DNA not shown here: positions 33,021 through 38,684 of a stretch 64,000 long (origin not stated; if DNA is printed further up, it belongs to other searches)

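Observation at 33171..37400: Two-slot display scaffold: propellers nested inside a repeated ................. module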

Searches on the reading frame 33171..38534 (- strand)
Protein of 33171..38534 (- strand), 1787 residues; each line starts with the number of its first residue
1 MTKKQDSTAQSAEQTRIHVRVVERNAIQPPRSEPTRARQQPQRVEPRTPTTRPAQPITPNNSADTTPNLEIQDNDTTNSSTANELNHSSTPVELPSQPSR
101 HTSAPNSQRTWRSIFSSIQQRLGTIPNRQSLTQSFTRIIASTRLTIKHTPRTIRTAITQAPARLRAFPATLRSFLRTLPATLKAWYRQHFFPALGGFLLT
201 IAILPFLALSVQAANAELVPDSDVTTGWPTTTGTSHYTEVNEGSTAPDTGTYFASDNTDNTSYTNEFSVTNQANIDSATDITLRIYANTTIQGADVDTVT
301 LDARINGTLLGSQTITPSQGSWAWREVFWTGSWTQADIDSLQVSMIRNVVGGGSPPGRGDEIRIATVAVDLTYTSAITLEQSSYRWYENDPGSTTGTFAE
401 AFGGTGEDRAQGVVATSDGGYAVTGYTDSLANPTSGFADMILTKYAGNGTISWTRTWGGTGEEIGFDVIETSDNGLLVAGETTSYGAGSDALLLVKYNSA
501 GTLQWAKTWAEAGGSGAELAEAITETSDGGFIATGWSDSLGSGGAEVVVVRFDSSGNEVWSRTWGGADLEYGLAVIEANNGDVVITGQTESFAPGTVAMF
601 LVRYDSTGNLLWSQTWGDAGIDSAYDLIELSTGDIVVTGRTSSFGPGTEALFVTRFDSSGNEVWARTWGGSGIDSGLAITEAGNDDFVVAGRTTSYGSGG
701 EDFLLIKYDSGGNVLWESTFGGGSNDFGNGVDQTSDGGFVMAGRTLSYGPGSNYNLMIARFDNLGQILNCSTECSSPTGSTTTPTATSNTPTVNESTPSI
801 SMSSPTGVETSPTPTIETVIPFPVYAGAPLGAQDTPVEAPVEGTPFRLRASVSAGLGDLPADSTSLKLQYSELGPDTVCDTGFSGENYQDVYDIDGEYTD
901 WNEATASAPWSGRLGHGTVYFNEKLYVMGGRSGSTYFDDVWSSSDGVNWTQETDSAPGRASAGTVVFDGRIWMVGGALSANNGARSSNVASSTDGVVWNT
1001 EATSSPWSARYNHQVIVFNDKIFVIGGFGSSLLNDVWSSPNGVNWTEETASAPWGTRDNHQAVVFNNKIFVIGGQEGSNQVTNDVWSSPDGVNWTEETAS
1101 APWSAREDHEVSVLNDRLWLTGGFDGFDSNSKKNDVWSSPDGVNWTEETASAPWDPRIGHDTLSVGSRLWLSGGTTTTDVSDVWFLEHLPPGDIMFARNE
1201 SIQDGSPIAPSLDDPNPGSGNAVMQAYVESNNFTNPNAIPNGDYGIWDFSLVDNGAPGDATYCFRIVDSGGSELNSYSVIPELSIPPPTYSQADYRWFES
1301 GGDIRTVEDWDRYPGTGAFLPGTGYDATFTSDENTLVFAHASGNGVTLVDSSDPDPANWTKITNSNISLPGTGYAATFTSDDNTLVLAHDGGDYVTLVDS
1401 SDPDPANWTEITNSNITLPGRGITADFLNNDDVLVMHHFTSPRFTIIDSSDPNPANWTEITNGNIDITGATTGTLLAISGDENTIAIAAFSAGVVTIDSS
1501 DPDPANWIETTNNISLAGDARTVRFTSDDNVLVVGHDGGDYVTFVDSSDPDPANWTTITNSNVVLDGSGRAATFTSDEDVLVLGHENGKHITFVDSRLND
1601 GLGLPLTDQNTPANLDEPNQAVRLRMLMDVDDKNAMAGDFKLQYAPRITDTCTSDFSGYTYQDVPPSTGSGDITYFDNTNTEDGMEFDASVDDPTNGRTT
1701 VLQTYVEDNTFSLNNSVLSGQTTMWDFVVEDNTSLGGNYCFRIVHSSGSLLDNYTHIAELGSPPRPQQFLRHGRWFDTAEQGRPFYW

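Call 5: search_protein_families(library=pfam, proteins=[window:33171-38534:-], max_evalue=0.1)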
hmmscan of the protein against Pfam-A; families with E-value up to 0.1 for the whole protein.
window:33171-38534:- (1787 aa): 12 families
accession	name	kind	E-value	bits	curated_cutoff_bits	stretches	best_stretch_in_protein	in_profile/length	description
PF24681.1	Kelch_KLHDC2_KLHL20_DRC7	-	5.5e-29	101.5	50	2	1041-1187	34-185/221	KLHDC2/KLHL20/DRC7 Kelch-repeats domain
PF01344.31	Kelch_1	-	2.9e-24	84.6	20.1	3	913-941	2-30/46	Kelch motif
PF24981.1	Beta-prop_ATRN-LZTR1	-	8.5e-20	71.6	50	3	971-1050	1-84/289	Attractin/LZTR1 beta-propeller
PF07646.21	Kelch_2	-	1.9e-14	53.2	21.3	1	1010-1048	2-44/48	Kelch motif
PF13964.12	Kelch_6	-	1.1e-13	51.1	25.3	2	913-942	2-32/50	Kelch motif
PF13418.12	Kelch_4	-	1.4e-13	51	21.6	3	1057-1086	2-32/49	Galactose oxidase, central domain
PF19755.4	DUF6242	-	1.3e-09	38.7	29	3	1040-1145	125-217/217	Domain of unknown function (DUF6242)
PF25210.1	Kelch_FKB95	-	8.8e-07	29.2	70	1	1005-1080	28-103/268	FKB95, Kelch-repeats domain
PF13415.12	Kelch_3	-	0.00048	20.7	22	0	1066-1087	1-22/48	Galactose oxidase, central domain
PF17164.10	DUF5122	-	0.002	18.8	27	1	472-503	2-32/36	Domain of unknown function (DUF5122) beta-propeller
PF24253.1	DUF7454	-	0.017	15.5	27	0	629-661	8-38/59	Domain of unknown function (DUF7454)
PF16146.10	DUF4854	-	0.086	13.7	28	0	1362-1388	14-40/102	Domain of unknown function (DUF4854)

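Call 6: search_protein_families(library=ncbifam, proteins=[window:33171-38534:-], max_evalue=0.1)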
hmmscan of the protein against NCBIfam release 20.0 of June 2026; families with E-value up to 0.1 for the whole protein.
window:33171-38534:- (1787 aa): 3 families
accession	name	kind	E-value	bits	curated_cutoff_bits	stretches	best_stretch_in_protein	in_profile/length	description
NF047494.1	Lepto_SBBP_lipo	equivalog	1.4e-16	60.2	400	3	595-671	101-182/466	SBBP repeat beta-propeller lipoprotein, LipL53 family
NF053688.1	BamI_Bacteroidota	equivalog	1.8e-12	47.3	370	3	1040-1149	144-243/452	BamI family beta-barrel-assembly machinery protein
TIGR03548.1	mutarot_permut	subfamily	0.00043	19.5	243.2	0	990-1146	44-199/323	cyclically-permuted mutarotase family protein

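Call 29: list_cluster_members(proteins=[P0007, window:33171-38534:-, P0001, P0002, P0009])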
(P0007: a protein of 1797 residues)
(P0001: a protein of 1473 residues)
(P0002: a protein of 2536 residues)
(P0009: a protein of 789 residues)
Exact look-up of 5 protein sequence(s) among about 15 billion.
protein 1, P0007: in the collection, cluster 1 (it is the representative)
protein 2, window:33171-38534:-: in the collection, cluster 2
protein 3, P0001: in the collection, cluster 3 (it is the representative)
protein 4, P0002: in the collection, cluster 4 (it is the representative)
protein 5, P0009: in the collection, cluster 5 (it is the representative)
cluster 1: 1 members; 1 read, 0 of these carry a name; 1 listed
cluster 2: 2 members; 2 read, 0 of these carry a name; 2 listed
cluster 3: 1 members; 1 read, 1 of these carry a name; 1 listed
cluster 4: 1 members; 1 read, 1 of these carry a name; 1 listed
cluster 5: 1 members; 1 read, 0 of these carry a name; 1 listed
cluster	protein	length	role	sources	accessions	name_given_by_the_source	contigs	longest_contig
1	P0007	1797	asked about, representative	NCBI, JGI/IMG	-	-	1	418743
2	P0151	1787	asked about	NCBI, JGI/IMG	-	-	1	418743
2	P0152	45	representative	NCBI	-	-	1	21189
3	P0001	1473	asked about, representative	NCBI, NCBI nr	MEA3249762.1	MAG: hypothetical protein U9Q03_05420 [Patescibacteria group bacterium] | hypothetical protein [Patescibacteria group bacterium]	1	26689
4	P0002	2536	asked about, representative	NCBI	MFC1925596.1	hypothetical protein ACFLW2_02745 [Chloroflexota bacterium]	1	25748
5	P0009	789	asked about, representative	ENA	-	-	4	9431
